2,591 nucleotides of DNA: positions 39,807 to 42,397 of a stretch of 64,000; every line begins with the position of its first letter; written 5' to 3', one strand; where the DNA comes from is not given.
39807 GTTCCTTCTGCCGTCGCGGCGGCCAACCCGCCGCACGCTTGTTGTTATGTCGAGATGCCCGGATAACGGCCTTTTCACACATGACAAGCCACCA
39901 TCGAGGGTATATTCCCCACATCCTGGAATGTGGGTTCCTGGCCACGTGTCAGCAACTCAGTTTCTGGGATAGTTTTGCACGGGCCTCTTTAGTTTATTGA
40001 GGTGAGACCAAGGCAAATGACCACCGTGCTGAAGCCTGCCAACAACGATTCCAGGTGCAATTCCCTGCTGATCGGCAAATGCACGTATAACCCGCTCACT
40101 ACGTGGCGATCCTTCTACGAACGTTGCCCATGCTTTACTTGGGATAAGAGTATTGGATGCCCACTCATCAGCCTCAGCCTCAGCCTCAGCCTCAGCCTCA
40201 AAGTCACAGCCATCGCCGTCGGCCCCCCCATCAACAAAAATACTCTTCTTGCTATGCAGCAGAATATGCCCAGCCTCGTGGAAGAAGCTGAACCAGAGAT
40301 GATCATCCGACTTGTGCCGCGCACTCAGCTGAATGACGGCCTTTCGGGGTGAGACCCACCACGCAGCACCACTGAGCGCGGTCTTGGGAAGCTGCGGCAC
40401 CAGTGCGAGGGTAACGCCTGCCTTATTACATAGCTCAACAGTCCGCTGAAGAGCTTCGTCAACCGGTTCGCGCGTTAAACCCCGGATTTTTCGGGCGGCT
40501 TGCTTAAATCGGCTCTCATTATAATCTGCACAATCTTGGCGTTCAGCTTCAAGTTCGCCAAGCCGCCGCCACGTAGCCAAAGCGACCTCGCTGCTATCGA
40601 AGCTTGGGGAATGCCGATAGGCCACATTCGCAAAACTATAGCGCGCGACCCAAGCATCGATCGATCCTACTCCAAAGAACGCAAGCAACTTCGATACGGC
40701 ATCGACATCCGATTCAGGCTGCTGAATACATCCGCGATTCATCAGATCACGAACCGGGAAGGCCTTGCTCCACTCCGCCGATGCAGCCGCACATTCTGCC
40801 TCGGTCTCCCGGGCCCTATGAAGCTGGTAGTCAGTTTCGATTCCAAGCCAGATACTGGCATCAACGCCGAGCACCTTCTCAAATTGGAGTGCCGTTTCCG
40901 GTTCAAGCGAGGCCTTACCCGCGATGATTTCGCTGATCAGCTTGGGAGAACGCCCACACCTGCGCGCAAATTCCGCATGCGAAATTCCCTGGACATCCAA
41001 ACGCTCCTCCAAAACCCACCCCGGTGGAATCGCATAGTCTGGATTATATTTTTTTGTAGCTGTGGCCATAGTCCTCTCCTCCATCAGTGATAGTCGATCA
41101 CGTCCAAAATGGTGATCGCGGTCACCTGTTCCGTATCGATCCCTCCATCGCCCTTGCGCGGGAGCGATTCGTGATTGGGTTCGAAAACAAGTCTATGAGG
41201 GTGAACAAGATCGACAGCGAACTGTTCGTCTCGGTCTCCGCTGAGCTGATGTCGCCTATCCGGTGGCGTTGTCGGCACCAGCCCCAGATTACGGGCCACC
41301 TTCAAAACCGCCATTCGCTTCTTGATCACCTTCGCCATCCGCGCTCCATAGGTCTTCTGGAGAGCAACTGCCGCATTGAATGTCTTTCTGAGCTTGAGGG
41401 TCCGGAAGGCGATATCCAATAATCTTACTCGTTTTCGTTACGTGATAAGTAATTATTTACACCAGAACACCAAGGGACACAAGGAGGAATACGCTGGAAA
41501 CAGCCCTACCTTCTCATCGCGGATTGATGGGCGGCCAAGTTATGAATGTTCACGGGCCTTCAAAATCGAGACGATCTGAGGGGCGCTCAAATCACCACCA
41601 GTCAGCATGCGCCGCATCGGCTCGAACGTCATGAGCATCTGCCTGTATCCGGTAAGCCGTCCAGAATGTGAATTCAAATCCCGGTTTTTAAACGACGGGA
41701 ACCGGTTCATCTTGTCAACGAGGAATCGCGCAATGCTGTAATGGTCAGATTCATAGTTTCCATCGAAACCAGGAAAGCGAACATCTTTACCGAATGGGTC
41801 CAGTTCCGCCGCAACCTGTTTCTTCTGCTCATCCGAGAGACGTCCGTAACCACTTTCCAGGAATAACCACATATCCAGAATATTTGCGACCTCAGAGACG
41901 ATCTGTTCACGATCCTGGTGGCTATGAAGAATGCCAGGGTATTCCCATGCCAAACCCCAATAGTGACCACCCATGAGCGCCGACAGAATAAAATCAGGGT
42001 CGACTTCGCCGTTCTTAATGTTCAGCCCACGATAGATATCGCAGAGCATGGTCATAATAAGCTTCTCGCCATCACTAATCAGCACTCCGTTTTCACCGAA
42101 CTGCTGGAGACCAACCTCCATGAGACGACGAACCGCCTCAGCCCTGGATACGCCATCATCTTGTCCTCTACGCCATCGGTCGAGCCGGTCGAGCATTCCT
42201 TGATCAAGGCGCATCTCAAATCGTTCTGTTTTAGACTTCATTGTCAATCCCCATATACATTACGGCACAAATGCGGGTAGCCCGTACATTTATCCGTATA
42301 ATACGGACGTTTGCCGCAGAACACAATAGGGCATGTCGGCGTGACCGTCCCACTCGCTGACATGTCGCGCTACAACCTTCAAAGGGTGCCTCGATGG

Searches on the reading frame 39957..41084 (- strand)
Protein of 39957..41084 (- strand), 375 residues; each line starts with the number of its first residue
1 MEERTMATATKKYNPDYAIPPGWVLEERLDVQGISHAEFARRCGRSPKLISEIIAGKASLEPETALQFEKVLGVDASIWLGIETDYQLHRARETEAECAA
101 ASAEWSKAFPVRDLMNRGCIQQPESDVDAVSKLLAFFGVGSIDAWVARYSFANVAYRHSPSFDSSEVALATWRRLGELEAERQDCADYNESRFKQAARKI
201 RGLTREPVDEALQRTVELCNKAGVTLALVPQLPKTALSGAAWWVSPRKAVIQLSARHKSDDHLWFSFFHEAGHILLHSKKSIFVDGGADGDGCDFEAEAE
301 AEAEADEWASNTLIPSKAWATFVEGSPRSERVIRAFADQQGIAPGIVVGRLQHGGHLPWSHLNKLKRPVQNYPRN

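Call 3: search_protein_families(library=pfam, proteins=[window:39957-41084:-], max_evalue=0.01)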
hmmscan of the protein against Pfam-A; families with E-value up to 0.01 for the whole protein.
window:39957-41084:- (375 aa): 3 families
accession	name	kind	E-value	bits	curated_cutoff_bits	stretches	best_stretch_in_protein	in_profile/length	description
PF06114.19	Peptidase_M78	-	8.6e-10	38.9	22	1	234-332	15-105/123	IrrE N-terminal-like domain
PF01381.28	HTH_3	-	6.9e-07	29.6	23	1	32-77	8-53/55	Helix-turn-helix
PF13560.12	HTH_31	-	2.7e-05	24.8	27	1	33-76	14-58/64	Helix-turn-helix domain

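Call 4: search_protein_families(library=padloc, proteins=[window:39957-41084:-], max_evalue=0.01)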
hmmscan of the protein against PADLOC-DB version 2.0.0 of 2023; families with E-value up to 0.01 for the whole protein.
window:39957-41084:- (375 aa): 12 families
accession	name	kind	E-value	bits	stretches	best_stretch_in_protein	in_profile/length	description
PDLC03982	PD-Lambda-2_B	-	9.6e-37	125.2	1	26-354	65-376/402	-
PDLC04141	capP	-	8.3e-12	43.1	1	235-339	41-138/242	capP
PDLC03949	RmrA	-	1.2e-07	28.9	1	33-334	15-246/363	-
PDLC03954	RmrA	-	3.5e-07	27.5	1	213-318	160-256/380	-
PDLC03948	RmrA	-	4.9e-07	27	1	192-320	141-257/397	-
PDLC03952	RmrA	-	1.3e-06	25.5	1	186-320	146-270/395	-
PDLC03945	RmrA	-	2.7e-05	21.5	1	242-320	187-257/394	-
PDLC03944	RmrA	-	3.9e-05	20.9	1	194-325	132-254/384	-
PDLC03947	RmrA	-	0.00011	19.1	1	196-320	147-258/383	-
PDLC03946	RmrA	-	0.00015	18.6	1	192-333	123-247/357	-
PDLC03953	RmrA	-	0.00029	18.2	1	201-318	138-248/373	-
PDLC03950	RmrA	-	0.0026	14.8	1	256-321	189-246/369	-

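Call 8: search_protein_families(library=ncbifam, proteins=[window:39957-41084:-], max_evalue=0.01)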
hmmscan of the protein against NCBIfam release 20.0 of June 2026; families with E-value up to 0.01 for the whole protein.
window:39957-41084:- (375 aa): 3 families
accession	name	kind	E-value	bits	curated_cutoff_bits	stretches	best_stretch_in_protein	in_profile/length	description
TIGR02607.1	antidote_HigA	equivalog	1.8e-13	50.1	47.7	1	19-93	5-80/81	HigA family addiction module antitoxin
NF052239.1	antitox_spr1629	equivalog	0.0001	21.6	335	1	241-320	186-257/377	spr1629 family repressor/antitoxin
TIGR04111.1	BcepMu_gp16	hypoth_equivalog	0.0017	18.2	34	1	27-57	7-37/55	phage-associated protein, BcepMu gp16 family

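Call 72: search_dna_similar(query=window:39957-41084:-, collection=plasmids, mode=protein, max_rows=12, max_evalue=1e-10)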
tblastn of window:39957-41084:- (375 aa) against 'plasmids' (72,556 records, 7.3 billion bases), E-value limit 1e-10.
Records with a match: 45; places in all: 45; records where one place covers at least 80% of the query: 35.
Best place of each record, by identity: <60% 45.
By first word of the organism name: Rhodococcus 4; Arthrobacter 3; Mesorhizobium 2; Acaryochloris 2; Rhizobium 2; Tenacibaculum 2; Gloeocapsopsis 1; Methylorubrum 1; Sagittula 1; Sinorhizobium 1; and 26 more.
By predicted mobility (MOB-suite, as given by PLSDB): non-mobilizable 23; conjugative 13; mobilizable 9.
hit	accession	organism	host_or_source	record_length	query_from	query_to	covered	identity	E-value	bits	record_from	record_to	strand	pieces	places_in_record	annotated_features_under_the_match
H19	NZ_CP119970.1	Gloeocapsopsis dulcis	Dried cell culture,Desert, underside of ...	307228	12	366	95%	46.3%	3e-81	278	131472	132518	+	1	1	HigA family addiction module antitoxin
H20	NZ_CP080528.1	Mesorhizobium sp. AR07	Oxytropis sp.,Cell culture,root nodule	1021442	6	367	97%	44.4%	3e-77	266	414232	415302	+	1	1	record has no annotation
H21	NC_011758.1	Methylorubrum extorquens CM4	-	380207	21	367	93%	44.4%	3e-71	248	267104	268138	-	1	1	ImmA/IrrE family metallo-endopeptidase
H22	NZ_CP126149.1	Sagittula sp. MA-2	Cell culture,Coastal seawater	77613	4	370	98%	38.7%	4e-62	222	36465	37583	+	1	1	HigA family addiction module antitoxin | hypothetical protein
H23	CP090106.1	Sinorhizobium meliloti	Medicago,Cell culture,Plant nodule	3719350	6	366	96%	38.7%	1e-64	230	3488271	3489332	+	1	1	HigA family addiction module antitoxin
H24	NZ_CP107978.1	Streptomyces coelicoflavus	-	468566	7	373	98%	36.6%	1e-62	224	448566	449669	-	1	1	ImmA/IrrE family metallo-endopeptidase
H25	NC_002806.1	Microscilla sp. PRE1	-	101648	21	373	94%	37.4%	2e-57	208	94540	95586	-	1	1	ImmA/IrrE family metallo-endopeptidase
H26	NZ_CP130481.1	Rhodococcus aetherivorans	Bacteria, whole organism,Rough variant ...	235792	2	352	94%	34.5%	4e-48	182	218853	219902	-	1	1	HigA family addiction module antitoxin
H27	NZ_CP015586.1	Roseomonas gilardii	Purified bacterial strains from deep ...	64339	8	367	96%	32.9%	2e-42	165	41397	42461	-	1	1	ImmA/IrrE family metallo-endopeptidase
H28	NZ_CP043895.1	Leptospira interrogans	Homo sapiens,cell culture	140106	8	375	98%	32.1%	9e-47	178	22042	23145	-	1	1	ImmA/IrrE family metallo-endopeptidase | hypothetical protein (x2)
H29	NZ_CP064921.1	Acaryochloris marina S15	cell culture,surface of Pikea pinnata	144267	15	372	95%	32.1%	5e-34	140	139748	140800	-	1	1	HigA family addiction module antitoxin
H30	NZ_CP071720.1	Acaryochloris sp. 'Moss Beach'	culture,intertidal zone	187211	15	372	95%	32.1%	5e-34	140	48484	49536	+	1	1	HigA family addiction module antitoxin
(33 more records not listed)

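Call 73: get_annotated_region(hit=H19, flank=2500)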
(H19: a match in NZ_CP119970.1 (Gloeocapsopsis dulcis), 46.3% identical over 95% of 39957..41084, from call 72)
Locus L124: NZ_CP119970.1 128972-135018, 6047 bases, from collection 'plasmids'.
description: Gloeocapsopsis dulcis strain AAB1 plasmid unnamed1, complete sequence
organism: Gloeocapsopsis dulcis (NCBI taxid 2859516)
taxonomy: Bacteria; Cyanobacteriota; Cyanophyceae; Chroococcales; Chroococcaceae; Gloeocapsopsis; Gloeocapsopsis dulcis
host: -; source: Dried cell culture,Desert, underside of quartz rock; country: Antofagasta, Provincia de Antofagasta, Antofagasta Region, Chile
typing (MOB-suite, as given by PLSDB): non-mobilizable; replicon rep_cluster_1633
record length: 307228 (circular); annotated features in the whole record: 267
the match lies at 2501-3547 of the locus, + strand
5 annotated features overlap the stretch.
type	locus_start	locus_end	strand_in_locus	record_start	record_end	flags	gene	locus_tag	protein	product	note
CDS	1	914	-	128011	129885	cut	thrS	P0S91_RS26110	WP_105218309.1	threonine--tRNA ligase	GO:0006435 - threonyl-tRNA aminoacylation [Evidence IEA]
CDS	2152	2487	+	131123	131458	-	-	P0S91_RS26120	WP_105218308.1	killer suppression protein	-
CDS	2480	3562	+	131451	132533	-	-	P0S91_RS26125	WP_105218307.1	HigA family addiction module antitoxin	-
CDS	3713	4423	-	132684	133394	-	-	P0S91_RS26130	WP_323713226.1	IS6 family transposase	-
CDS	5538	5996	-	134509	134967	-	-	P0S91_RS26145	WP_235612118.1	family 10 glycosylhydrolase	-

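Call 74: get_annotated_region(hit=H21, flank=2500)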
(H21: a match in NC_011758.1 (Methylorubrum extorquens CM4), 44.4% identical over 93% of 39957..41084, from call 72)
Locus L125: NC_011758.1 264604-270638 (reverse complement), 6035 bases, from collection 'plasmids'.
description: Methylorubrum extorquens CM4 plasmid pCMU01, complete sequence
organism: Methylorubrum extorquens CM4 (NCBI taxid 440085)
taxonomy: Bacteria; Pseudomonadota; Alphaproteobacteria; Hyphomicrobiales; Methylobacteriaceae; Methylorubrum; Methylorubrum extorquens; Methylorubrum extorquens CM4
host: -; source: -; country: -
typing (MOB-suite, as given by PLSDB): conjugative; replicon rep_cluster_4; relaxase MOBQ; mating-pair formation MPF_I
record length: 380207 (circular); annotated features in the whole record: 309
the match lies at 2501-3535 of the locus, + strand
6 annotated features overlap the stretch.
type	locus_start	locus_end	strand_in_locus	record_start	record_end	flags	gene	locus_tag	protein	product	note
CDS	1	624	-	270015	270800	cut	-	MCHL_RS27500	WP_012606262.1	E2 domain-containing protein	-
CDS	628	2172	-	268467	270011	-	-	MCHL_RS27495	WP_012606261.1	adenylate/guanylate cyclase domain-containing protein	GO:0009190 - cyclic nucleotide biosynthetic process [Evidence IEA]; GO:0035556 - intracellular signal transduction ...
CDS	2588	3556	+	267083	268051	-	-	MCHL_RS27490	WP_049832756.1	ImmA/IrrE family metallo-endopeptidase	-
CDS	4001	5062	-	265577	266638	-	-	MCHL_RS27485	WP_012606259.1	tyrosine-type recombinase/integrase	GO:0015074 - DNA integration [Evidence IEA]; GO:0006310 - DNA recombination [Evidence IEA]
CDS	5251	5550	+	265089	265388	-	-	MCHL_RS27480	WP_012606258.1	AbrB/MazE/SpoVT family DNA-binding domain-containing protein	-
CDS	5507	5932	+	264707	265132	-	-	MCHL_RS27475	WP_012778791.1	type II toxin-antitoxin system VapC family toxin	-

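Call 75: get_annotated_region(hit=H23, flank=2500)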
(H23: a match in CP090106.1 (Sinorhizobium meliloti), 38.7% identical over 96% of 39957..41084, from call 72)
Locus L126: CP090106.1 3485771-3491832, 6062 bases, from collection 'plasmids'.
description: Sinorhizobium meliloti strain Ak57 plasmid pSymB, complete sequence
organism: Sinorhizobium meliloti (NCBI taxid 382)
taxonomy: Bacteria; Pseudomonadota; Alphaproteobacteria; Hyphomicrobiales; Rhizobiaceae; Sinorhizobium; Sinorhizobium meliloti
host: -; source: Medicago,Cell culture,Plant nodule; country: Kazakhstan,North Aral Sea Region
typing (MOB-suite, as given by PLSDB): non-mobilizable
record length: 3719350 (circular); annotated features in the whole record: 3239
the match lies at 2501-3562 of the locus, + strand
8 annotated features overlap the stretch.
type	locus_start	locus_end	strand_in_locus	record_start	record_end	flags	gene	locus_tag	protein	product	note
CDS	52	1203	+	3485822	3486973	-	-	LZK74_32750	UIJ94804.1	PAN domain-containing protein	-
CDS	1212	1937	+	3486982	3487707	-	-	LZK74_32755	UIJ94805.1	hypothetical protein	-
CDS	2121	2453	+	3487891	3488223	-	-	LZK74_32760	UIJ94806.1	type II toxin-antitoxin system RelE/ParE family toxin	-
CDS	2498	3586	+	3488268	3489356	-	-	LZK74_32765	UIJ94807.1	HigA family addiction module antitoxin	-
CDS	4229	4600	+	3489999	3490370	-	rplU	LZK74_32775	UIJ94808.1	50S ribosomal protein L21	-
CDS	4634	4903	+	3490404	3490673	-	rpmA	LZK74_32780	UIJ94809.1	50S ribosomal protein L27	-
CDS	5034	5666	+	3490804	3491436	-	-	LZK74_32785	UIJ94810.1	GNAT family N-acetyltransferase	-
CDS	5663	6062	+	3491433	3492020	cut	-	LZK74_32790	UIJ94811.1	GNAT family N-acetyltransferase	-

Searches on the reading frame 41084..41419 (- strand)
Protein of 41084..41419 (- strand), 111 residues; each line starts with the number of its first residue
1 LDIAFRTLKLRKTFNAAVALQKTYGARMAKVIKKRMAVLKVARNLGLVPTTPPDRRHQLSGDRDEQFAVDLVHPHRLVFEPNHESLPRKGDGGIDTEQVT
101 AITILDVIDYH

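Call 3: search_protein_families(library=pfam, proteins=[window:41084-41419:-], max_evalue=0.01)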
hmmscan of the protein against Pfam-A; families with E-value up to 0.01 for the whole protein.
window:41084-41419:- (111 aa): 0 families

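Call 4: search_protein_families(library=padloc, proteins=[window:41084-41419:-], max_evalue=0.01)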
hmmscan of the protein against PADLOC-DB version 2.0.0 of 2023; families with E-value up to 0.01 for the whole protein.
window:41084-41419:- (111 aa): 0 families

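Call 8: search_protein_families(library=ncbifam, proteins=[window:41084-41419:-], max_evalue=0.01)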
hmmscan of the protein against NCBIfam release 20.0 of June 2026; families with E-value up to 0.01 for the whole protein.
window:41084-41419:- (111 aa): 0 families

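Call 19: search_protein_families(library=padloc, proteins=[window:41084-41419:-], max_evalue=10)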
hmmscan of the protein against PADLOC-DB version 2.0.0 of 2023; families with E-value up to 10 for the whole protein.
window:41084-41419:- (111 aa): 0 families

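Call 20: search_protein_families(library=pfam, proteins=[window:41084-41419:-], max_evalue=10)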
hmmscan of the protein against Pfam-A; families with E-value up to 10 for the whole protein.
window:41084-41419:- (111 aa): 0 families

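Call 59: search_solved_structures(query=window:41084-41419:-, max_evalue=1)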
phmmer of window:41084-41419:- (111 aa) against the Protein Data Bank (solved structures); distinct sequences matched with E-value up to 1: 1.
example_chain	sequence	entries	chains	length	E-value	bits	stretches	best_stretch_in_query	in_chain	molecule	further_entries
6f8s_B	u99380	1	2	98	0.09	16.1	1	24-80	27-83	Putative Killer protein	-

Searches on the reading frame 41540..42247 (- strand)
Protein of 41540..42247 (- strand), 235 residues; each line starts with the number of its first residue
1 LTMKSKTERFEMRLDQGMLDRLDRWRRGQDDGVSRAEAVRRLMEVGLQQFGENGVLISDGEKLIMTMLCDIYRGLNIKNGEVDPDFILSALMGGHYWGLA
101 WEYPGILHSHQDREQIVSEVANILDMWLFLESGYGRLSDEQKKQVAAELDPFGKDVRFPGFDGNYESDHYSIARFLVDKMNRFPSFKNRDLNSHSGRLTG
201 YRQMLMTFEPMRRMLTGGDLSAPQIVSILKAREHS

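Call 3: search_protein_families(library=pfam, proteins=[window:41540-42247:-], max_evalue=0.01)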
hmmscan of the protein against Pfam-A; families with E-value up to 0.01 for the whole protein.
window:41540-42247:- (235 aa): 1 family
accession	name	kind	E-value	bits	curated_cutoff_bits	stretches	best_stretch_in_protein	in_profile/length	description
PF03887.19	YfbU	-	5.2e-18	66.1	25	1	113-231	55-166/166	YfbU domain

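Call 4: search_protein_families(library=padloc, proteins=[window:41540-42247:-], max_evalue=0.01)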
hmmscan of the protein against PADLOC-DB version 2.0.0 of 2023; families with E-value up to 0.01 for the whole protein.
window:41540-42247:- (235 aa): 0 families

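Call 8: search_protein_families(library=ncbifam, proteins=[window:41540-42247:-], max_evalue=0.01)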
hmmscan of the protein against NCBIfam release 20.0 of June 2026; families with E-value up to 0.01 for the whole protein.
window:41540-42247:- (235 aa): 1 family
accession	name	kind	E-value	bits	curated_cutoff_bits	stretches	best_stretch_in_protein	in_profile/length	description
NF003936.2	PRK05445.1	equivalog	5.2e-12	46.4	90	1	114-231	56-166/166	YfbU family protein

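Call 19: search_protein_families(library=padloc, proteins=[window:41540-42247:-], max_evalue=10)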
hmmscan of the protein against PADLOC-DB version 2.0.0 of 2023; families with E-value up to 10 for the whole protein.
window:41540-42247:- (235 aa): 1 family
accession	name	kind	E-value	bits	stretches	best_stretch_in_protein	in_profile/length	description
PDLC00271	PtuA1|PtuA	-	0.034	11.7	1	57-82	247-272/421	AAA ATPase domain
